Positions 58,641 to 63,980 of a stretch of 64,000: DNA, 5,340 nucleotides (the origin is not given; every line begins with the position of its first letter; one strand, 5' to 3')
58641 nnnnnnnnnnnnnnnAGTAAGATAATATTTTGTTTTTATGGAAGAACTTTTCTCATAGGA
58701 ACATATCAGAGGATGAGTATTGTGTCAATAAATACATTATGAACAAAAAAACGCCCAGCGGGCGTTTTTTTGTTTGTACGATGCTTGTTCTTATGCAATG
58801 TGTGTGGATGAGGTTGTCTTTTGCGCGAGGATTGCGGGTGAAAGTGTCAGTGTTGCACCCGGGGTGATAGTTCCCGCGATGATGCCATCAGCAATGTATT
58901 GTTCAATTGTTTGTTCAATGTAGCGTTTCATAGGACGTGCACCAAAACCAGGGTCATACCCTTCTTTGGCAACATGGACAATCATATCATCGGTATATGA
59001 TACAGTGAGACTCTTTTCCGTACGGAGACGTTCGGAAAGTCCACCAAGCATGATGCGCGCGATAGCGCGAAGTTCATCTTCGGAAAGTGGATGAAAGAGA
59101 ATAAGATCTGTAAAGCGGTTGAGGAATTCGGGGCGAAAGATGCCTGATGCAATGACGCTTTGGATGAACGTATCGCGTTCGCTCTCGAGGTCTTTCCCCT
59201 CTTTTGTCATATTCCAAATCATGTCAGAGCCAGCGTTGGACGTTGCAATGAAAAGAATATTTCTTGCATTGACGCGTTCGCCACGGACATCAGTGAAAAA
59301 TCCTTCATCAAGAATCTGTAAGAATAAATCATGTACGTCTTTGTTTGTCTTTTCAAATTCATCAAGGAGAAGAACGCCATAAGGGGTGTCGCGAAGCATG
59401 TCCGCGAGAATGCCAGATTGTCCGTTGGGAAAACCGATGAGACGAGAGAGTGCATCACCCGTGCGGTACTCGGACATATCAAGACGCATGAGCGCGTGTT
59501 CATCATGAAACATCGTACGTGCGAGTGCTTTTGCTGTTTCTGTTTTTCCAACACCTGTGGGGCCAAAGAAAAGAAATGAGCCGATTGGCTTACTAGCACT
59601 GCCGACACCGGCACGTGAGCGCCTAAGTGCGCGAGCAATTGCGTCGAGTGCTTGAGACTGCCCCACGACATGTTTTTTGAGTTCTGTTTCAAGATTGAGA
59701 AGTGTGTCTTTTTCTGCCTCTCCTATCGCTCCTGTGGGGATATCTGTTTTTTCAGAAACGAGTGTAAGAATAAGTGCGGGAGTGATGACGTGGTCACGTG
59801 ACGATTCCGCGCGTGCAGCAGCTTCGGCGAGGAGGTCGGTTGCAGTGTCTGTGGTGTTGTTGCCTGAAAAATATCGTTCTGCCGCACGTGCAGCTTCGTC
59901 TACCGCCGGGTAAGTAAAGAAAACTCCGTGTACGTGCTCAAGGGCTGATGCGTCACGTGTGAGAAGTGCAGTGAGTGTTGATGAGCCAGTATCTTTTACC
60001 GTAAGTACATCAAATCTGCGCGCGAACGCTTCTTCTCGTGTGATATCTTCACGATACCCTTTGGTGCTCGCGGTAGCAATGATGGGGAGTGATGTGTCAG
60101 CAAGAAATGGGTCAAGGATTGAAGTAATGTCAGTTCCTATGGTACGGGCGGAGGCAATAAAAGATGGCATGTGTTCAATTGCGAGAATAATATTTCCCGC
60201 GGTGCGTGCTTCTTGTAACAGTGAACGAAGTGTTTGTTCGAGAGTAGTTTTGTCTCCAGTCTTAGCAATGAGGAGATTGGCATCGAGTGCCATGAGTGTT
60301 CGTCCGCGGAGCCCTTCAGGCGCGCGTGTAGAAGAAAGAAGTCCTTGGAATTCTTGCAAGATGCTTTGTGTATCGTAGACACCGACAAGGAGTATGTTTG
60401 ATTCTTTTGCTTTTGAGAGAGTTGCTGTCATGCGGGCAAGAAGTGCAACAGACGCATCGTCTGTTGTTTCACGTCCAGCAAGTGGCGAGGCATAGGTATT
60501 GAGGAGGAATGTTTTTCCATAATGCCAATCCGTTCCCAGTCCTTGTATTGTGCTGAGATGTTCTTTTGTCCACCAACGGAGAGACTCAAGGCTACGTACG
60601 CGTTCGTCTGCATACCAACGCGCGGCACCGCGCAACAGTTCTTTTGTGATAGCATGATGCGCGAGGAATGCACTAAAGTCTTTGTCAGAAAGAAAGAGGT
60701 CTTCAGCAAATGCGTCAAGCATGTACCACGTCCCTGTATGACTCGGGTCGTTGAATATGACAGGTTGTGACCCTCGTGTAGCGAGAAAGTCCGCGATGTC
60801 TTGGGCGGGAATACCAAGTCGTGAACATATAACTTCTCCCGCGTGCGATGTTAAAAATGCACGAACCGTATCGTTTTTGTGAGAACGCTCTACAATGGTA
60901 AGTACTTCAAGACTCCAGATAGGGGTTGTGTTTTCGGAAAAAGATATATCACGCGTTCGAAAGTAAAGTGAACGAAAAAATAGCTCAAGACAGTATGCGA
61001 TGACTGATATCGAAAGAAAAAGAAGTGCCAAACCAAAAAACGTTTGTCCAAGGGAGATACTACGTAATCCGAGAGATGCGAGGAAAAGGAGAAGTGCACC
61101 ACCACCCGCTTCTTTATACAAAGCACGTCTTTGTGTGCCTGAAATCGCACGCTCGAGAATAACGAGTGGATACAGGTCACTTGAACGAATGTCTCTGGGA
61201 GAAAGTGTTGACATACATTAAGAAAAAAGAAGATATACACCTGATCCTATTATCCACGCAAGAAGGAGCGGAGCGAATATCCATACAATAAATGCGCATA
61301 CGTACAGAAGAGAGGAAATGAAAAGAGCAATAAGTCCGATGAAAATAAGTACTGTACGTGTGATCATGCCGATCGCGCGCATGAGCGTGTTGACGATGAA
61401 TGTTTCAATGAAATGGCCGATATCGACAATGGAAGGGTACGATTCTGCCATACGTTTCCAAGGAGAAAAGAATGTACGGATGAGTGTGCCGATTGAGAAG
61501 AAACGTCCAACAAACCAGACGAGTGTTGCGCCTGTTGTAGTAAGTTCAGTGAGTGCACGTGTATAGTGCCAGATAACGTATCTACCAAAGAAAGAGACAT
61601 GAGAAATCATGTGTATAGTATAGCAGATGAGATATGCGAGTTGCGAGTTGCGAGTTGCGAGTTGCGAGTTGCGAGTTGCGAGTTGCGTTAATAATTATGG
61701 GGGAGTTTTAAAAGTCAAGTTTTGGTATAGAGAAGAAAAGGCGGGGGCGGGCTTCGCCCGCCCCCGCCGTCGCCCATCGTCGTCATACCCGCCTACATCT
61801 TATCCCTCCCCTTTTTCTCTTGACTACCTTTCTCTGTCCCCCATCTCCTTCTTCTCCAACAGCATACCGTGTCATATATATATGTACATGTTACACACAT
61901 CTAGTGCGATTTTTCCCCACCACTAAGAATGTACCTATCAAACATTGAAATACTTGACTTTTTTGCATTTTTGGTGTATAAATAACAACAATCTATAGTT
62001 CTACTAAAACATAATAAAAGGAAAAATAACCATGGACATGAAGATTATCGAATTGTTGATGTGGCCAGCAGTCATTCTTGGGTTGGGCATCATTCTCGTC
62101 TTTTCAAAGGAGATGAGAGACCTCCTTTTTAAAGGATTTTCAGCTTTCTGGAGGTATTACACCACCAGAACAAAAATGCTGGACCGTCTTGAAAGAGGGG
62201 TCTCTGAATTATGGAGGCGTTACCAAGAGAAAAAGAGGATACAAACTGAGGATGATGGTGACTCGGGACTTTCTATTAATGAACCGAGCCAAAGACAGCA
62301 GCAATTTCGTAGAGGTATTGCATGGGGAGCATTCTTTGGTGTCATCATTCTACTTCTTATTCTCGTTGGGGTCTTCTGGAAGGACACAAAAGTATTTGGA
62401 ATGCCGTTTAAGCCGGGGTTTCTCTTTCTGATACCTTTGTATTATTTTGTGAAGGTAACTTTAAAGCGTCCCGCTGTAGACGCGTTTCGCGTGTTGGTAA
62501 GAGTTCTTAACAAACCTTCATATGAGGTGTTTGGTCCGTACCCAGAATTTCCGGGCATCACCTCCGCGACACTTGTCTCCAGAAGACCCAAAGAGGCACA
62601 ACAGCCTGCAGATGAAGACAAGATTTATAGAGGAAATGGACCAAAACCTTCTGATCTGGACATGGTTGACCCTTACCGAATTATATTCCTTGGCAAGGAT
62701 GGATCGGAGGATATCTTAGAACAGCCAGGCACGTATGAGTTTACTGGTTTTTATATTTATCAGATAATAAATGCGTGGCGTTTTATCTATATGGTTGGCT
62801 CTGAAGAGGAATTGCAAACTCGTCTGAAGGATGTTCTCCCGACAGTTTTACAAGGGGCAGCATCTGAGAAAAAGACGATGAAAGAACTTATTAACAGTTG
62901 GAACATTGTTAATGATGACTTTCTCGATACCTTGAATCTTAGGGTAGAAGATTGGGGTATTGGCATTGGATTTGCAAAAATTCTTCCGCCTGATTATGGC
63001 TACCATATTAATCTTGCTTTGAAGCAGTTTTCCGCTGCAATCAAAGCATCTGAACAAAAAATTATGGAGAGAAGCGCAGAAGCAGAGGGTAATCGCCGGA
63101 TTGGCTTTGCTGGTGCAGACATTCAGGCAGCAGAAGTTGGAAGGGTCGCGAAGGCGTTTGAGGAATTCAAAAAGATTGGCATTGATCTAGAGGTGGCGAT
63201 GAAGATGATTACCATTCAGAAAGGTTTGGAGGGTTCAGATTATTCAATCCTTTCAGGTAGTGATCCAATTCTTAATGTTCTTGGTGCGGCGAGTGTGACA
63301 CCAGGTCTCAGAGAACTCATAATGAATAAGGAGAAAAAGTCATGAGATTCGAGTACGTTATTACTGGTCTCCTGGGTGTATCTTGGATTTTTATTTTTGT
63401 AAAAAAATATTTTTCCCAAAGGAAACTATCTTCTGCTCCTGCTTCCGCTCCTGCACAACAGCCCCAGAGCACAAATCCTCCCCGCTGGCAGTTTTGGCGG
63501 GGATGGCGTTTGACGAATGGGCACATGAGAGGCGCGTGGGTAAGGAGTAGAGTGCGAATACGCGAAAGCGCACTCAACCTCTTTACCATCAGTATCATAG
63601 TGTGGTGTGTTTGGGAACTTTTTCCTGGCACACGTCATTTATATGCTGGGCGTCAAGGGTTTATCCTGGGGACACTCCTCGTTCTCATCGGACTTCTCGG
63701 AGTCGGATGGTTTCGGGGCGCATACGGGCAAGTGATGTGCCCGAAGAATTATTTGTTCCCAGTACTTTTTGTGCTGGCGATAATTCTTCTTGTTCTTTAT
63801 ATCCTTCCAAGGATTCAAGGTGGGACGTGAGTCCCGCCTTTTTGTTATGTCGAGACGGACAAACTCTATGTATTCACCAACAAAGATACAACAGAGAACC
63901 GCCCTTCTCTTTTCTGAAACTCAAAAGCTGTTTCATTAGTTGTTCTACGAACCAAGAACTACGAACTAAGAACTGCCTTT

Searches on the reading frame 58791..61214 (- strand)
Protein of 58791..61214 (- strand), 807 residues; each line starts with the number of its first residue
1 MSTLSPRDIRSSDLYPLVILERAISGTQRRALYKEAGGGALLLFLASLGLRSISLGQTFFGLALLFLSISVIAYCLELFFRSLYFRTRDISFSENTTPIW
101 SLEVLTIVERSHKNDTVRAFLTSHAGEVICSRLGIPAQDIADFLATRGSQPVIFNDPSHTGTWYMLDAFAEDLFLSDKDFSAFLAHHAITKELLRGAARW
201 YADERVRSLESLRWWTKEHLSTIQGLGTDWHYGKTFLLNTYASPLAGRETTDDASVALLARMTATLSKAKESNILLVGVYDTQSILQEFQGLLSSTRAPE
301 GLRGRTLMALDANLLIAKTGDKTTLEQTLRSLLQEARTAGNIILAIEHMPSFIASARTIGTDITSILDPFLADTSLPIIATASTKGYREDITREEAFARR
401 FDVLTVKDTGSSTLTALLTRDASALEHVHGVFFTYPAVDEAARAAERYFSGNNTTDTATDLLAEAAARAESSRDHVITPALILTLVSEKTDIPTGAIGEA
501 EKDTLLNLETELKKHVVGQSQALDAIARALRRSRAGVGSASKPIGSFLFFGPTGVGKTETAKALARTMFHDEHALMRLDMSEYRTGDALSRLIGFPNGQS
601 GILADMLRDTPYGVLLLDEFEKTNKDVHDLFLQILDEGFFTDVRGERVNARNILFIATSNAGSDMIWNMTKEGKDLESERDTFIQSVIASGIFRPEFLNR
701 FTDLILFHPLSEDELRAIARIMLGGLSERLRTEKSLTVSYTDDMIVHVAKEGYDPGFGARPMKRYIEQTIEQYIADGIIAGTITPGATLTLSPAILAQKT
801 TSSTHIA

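Call 11: search_protein_families(library=pfam, proteins=[window:58791-61214:-])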
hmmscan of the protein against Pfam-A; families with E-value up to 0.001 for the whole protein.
window:58791-61214:- (807 aa): 6 families
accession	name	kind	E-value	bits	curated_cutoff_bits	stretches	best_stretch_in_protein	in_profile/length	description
PF07724.20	AAA_2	-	7.3e-41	140.4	27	1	542-702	1-164/166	AAA domain (Cdc48 subfamily)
PF10431.15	ClpB_D2-small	-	9e-22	77.3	21.9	1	710-790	1-80/81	C-terminal, D2-small domain, of ClpB protein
PF00004.35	AAA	-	3.2e-10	41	21.2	1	548-661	2-110/131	ATPase family associated with various cellular activities (AAA)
PF07728.20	AAA_5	-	1.5e-06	28.7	22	1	547-662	2-124/139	AAA domain (dynein-related subfamily)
PF17871.7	AAA_lid_9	-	1.8e-06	28.3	22.8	1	418-475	9-66/104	AAA lid domain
PF00158.32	Sigma54_activat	-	3.2e-06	27.4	20.2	1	545-661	23-143/168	Sigma-54 interaction domain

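Call 59: search_protein_families(library=ncbifam, proteins=[window:58791-61214:-], max_evalue=0.01)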
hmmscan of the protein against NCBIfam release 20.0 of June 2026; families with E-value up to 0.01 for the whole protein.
window:58791-61214:- (807 aa): 26 families (the best 25 are shown)
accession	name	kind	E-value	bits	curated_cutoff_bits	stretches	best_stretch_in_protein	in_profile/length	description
TIGR03346.1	chaperone_ClpB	equivalog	3.9e-118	396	1232.1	2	478-791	529-843/853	ATP-dependent chaperone ClpB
NF008118.0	PRK10865.1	equivalog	1.7e-103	347.2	1417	2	477-791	531-846/857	ATP-dependent chaperone ClpB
TIGR02639.1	ClpA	equivalog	2e-102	343.7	993.15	1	244-789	186-730/734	ATP-dependent Clp protease ATP-binding subunit ClpA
TIGR03345.1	VI_ClpV1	equivalog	1.3e-93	314.8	884.95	2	477-779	529-836/852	type VI secretion system ATPase TssH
NF033606.1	heat_AAA_ClpK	exception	1.1e-89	301.5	1900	2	483-786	582-891/949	heat shock survival AAA family ATPase ClpK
NF033607.0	disagg_AAA_ClpG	exception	2.7e-84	283.7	1900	2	482-791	560-874/932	AAA family protein disaggregase ClpG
NF008263.0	PRK11034.1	equivalog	6.8e-79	265.6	1350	1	259-791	195-733/758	ATP-dependent Clp protease ATP-binding subunit ClpA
NF003229.0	PRK04195.1-5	equivalog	1.5e-05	23.9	280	1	515-620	18-112/413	replication factor C large subunit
NF003745.1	PRK05342.1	equivalog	2e-05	23.6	359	0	506-568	63-133/418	ATP-dependent Clp protease ATP-binding subunit ClpX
NF001679.0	PRK00440.1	equivalog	3.4e-05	23.1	303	1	542-626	37-118/322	replication factor C small subunit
TIGR02397.1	dnaX_nterm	equivalog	0.00024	20.4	250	1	515-569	15-61/355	DNA polymerase III subunit gamma/tau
NF047784.1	MadB_ATPase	equivalog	0.00031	20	475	0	547-580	36-66/298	MadB family AAA-type ATPase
NF011524.0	PRK14963.1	equivalog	0.0009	18.4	601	1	515-567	15-59/647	DNA polymerase III subunits gamma and tau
NF003231.0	PRK04195.2-1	equivalog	0.0011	17.9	442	1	546-594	45-90/517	replication factor C large subunit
TIGR00390.1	hslU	equivalog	0.0012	17.9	362.45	1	510-568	8-71/441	ATP-dependent protease ATPase subunit HslU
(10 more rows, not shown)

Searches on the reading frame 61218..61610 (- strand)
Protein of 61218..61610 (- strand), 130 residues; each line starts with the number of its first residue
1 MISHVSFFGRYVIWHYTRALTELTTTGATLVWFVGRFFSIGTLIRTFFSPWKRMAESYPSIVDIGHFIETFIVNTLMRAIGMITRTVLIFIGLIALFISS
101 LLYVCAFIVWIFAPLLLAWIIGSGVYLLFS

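Call 11: search_protein_families(library=pfam, proteins=[window:61218-61610:-])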
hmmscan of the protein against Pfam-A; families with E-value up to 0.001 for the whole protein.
window:61218-61610:- (130 aa): 0 families

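Call 26: find_homologous_proteins(query=window:61218-61610:-)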
Query window:61218-61610:- (130 aa): 4 proteins with E <= 0.001 among 19 candidates.
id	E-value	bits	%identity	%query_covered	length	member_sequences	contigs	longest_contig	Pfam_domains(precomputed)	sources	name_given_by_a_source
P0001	6.7e-76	271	100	100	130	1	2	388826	-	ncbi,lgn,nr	ncbi:MAG: hypothetical protein HGB03_03925 [Candidatus Yonathbacteria bacterium]|nr:hypothetical pro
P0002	1.3e-66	241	87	100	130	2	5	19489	-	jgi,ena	-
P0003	2.1e-47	179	64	99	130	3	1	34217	-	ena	-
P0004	6.6e-47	177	65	100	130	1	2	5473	-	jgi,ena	jgi:hypothetical protein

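Call 31: find_encoding_contigs(protein=P0002, flank=4000, max_places=6)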
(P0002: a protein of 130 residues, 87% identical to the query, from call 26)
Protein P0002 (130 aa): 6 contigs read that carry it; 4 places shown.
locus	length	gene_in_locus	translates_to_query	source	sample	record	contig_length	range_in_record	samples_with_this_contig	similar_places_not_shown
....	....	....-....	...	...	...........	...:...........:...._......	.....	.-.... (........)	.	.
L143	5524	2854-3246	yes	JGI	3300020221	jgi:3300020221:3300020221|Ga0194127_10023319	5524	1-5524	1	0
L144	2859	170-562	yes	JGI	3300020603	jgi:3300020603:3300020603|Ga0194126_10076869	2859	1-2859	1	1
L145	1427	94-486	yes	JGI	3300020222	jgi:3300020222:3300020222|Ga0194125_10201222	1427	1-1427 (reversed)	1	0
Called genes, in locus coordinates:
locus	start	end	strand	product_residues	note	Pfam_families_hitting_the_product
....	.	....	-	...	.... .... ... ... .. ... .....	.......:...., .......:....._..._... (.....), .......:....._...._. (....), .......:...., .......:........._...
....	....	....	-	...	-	-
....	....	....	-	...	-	-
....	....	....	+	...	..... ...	-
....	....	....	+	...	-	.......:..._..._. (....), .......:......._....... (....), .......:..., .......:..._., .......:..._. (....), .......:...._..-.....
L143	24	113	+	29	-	-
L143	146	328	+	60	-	-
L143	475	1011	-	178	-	-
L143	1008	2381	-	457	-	-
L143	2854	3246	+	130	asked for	-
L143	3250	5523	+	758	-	?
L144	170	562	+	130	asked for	-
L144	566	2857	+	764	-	?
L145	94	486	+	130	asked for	-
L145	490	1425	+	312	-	?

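Call 32: find_encoding_contigs(protein=P0003, flank=4000, max_places=4)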
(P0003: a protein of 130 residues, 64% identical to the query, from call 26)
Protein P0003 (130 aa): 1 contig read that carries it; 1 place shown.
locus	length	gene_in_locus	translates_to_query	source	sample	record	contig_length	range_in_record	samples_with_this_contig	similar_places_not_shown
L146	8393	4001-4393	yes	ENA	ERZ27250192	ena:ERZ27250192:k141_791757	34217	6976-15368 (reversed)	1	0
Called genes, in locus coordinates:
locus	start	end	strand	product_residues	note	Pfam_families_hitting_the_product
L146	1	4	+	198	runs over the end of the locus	-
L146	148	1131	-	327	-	PF23446:LysM1_NFP_LYK (faint), PF01476:LysM, PF23473:LysM3_LYK4_5 (faint), PF01476:LysM, PF01551:Peptidase_M23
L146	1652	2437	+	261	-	-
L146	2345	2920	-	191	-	-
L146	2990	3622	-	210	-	-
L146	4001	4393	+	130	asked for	-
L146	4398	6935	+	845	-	PF17871:AAA_lid_9 (weak), PF00158:Sigma54_activat (weak), PF00004:AAA (weak), PF07724:AAA_2, PF07728:AAA_5, PF10431:ClpB_D2-small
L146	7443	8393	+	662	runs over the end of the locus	PF00580:UvrD-helicase, PF13245:AAA_19, PF13604:AAA_30 (faint), PF13087:AAA_12 (faint), PF13361:UvrD_C, PF13538:UvrD_C_2 (weak)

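Call 33: find_encoding_contigs(protein=P0004, flank=4000, max_places=4)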
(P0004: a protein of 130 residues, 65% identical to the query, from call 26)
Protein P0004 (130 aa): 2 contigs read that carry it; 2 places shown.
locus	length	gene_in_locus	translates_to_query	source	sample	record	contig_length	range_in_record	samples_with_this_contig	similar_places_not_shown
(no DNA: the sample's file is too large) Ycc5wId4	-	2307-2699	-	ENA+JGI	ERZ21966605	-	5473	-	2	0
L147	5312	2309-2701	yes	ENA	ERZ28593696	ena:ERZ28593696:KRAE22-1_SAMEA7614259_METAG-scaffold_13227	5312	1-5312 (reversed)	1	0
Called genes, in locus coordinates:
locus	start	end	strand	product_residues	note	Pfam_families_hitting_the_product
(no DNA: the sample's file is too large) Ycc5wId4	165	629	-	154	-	-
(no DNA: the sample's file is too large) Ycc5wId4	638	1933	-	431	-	-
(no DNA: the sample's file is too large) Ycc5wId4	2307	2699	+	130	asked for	-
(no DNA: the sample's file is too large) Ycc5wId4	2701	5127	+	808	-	PF00158:Sigma54_activat (weak), PF00004:AAA, PF07724:AAA_2, PF07728:AAA_5, PF10431:ClpB_D2-small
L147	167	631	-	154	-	-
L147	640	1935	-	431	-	-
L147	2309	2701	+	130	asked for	-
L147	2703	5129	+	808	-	PF00158:Sigma54_activat (weak), PF00004:AAA, PF07724:AAA_2, PF07728:AAA_5, PF10431:ClpB_D2-small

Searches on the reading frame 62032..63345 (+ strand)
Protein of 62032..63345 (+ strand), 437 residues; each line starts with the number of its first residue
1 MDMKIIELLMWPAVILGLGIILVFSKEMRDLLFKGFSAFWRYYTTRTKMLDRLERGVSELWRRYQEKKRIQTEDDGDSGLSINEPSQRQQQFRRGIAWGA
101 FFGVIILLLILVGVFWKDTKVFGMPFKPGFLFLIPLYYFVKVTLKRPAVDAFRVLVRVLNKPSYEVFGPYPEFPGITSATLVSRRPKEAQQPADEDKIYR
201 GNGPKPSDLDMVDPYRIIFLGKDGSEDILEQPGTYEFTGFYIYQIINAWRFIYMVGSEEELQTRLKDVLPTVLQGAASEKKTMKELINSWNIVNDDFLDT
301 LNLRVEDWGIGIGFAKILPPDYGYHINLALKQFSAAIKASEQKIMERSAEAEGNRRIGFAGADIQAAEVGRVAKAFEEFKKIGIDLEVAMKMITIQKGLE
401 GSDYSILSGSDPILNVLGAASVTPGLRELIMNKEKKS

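Call 11: search_protein_families(library=pfam, proteins=[window:62032-63345:+])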
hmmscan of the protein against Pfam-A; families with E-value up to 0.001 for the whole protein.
window:62032-63345:+ (437 aa): 1 family
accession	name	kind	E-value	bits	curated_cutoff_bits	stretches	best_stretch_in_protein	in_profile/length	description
PF01145.31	Band_7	-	2.1e-05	25.1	23.6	1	237-349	62-174/176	SPFH domain / Band 7 family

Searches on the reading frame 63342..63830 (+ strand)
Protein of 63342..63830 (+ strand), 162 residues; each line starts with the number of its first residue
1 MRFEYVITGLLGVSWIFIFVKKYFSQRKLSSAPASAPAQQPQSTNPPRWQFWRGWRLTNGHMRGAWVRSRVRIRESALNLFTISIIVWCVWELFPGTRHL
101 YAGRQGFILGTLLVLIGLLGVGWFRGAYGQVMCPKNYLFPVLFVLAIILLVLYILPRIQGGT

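Call 11: search_protein_families(library=pfam, proteins=[window:63342-63830:+])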
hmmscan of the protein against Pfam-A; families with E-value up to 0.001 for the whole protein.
window:63342-63830:+ (162 aa): 0 families

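Call 55: find_encoding_contigs(protein=window:63342-63830:+, flank=10000, max_places=2)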
Protein window:63342-63830:+ (162 aa): 2 contigs read that carry it; 1 place shown.
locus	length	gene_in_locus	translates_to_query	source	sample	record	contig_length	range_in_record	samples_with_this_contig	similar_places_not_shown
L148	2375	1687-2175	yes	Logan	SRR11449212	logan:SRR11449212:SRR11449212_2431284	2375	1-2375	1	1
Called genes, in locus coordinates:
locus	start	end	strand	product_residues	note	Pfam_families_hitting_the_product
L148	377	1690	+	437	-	-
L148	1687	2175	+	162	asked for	-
